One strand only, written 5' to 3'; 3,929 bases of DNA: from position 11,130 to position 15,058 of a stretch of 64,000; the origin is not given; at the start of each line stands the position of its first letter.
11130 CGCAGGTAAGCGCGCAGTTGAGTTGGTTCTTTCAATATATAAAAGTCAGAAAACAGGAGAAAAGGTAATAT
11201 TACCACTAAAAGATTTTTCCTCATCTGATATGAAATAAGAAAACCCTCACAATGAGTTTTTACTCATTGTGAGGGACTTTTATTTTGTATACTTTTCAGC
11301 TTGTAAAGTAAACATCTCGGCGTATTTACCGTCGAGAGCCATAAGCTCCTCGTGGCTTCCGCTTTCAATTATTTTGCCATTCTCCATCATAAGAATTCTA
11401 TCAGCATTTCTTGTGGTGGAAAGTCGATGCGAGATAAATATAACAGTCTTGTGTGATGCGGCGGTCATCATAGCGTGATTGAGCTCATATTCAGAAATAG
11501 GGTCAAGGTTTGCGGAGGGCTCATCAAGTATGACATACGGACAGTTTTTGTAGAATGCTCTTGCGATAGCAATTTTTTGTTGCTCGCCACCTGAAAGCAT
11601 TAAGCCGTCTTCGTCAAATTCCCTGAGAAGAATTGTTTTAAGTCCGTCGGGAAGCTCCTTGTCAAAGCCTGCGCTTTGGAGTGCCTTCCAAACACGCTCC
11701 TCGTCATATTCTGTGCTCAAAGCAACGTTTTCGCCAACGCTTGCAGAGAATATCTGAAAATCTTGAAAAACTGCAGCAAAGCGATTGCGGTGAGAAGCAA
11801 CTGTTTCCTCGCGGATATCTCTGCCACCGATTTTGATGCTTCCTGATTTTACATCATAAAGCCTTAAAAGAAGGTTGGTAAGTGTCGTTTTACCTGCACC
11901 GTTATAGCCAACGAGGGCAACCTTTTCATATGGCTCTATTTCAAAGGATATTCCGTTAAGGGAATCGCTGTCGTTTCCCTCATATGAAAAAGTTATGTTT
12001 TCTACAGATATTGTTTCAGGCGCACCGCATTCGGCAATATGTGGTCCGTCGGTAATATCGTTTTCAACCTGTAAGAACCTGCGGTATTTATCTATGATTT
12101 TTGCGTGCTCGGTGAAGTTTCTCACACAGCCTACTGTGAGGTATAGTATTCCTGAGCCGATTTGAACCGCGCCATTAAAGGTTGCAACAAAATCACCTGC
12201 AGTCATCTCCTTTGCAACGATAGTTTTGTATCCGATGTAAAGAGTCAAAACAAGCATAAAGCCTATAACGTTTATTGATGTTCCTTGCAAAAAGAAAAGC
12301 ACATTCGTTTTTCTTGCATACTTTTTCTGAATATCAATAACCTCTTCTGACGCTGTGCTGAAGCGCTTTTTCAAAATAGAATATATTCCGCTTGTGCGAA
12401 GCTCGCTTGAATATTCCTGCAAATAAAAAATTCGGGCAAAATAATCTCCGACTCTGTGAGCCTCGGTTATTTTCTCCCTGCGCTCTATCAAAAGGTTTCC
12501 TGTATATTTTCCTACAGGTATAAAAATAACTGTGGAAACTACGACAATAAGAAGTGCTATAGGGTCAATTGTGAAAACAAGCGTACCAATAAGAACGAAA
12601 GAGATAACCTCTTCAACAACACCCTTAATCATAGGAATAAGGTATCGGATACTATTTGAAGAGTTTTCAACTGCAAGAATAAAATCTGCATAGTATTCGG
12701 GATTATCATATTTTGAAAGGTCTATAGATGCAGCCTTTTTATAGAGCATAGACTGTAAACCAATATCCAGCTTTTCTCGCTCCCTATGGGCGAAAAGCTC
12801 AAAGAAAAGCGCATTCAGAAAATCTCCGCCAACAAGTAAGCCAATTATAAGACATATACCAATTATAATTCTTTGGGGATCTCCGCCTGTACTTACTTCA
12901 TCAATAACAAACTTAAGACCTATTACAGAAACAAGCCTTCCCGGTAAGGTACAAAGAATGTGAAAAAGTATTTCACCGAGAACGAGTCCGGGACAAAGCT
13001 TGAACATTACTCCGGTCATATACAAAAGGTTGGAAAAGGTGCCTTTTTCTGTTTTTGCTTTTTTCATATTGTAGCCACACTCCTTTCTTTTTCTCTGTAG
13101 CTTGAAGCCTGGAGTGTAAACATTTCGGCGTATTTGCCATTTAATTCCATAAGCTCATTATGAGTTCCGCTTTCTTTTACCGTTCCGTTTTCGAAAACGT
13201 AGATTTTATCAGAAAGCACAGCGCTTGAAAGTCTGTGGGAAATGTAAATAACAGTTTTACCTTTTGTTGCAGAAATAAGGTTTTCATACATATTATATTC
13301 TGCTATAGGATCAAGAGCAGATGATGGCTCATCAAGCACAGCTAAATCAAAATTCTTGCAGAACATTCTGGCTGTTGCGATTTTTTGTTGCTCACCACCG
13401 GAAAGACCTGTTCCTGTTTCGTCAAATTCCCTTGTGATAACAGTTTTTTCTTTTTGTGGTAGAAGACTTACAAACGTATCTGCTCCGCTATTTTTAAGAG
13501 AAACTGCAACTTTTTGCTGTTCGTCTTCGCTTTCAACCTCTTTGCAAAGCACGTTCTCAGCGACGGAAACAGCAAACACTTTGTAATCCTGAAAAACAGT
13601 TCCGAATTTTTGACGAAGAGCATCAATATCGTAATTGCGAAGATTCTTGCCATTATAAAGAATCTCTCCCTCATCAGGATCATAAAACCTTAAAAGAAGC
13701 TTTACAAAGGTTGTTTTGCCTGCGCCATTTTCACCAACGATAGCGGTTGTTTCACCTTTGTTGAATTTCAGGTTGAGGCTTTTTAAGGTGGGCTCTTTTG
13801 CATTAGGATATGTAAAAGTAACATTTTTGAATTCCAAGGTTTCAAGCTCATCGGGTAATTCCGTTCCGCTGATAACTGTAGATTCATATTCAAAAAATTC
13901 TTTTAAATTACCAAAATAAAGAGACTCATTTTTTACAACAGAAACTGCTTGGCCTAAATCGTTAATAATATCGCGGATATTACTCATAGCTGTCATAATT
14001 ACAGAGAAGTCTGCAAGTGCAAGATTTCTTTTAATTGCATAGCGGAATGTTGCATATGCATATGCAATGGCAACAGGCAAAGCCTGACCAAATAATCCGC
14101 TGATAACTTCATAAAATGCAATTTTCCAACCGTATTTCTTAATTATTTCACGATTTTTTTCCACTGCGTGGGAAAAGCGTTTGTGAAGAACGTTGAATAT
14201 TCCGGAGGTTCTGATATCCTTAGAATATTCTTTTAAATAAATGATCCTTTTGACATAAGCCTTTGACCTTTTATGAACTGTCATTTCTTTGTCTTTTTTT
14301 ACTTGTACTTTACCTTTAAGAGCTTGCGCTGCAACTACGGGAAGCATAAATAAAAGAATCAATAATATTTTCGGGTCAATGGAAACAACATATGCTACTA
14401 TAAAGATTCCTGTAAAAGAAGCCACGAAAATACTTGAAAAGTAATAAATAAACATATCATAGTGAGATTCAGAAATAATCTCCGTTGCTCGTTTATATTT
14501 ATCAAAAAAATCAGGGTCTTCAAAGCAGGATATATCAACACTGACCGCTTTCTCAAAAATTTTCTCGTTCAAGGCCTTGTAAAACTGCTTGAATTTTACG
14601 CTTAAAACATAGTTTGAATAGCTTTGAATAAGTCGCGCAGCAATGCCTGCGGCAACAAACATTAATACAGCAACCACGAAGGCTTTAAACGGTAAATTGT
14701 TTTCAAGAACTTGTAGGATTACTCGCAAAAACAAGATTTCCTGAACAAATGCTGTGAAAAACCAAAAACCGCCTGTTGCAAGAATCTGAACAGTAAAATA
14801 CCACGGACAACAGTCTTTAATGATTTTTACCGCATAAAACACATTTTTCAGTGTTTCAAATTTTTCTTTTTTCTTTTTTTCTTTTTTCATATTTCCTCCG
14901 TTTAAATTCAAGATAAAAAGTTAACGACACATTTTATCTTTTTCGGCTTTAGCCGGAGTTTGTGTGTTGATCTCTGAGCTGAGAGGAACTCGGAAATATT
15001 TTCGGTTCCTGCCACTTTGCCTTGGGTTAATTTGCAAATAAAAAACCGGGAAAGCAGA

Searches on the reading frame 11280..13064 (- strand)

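Call 87: search_protein_families(library=pfam, proteins=[window:11280-13064:-], max_evalue=0.00001)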
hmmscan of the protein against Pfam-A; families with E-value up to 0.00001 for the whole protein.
window:11280-13064:- (594 aa): 3 families
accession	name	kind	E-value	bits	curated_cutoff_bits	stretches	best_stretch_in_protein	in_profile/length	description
PF00005.33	ABC_tran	-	6.2e-31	108.3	25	1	369-517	1-136/137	ABC transporter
PF00664.28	ABC_membrane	-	3.7e-10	40.4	28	1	47-296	19-264/274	ABC transporter transmembrane region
PF02463.25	SMC_N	-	2.7e-07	30.7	40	0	455-561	120-212/220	RecF/RecN/SMC N terminal domain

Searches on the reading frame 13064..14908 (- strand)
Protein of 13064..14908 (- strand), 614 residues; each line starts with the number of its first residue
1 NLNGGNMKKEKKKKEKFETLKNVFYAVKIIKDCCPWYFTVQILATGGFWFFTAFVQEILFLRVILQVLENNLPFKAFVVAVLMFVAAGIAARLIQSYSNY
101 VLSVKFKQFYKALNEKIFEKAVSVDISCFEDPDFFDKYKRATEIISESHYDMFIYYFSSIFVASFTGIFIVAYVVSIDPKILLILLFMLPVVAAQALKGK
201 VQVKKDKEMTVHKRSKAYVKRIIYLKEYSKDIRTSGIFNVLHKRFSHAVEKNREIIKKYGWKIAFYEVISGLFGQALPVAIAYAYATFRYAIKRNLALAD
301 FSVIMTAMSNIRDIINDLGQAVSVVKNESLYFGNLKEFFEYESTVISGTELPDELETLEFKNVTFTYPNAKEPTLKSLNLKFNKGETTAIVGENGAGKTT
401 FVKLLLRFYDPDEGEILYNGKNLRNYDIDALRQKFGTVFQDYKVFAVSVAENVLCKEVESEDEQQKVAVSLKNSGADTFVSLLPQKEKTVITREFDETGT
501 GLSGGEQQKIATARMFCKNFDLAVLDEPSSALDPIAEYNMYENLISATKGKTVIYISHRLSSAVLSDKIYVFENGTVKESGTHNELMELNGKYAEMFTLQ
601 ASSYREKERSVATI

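Call 87: search_protein_families(library=pfam, proteins=[window:13064-14908:-], max_evalue=0.00001)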
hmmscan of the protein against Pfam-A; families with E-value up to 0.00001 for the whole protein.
window:13064-14908:- (614 aa): 1 family
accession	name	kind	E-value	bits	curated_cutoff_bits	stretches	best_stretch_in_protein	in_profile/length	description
PF00005.33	ABC_tran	-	2.4e-31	109.6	25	1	375-529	1-136/137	ABC transporter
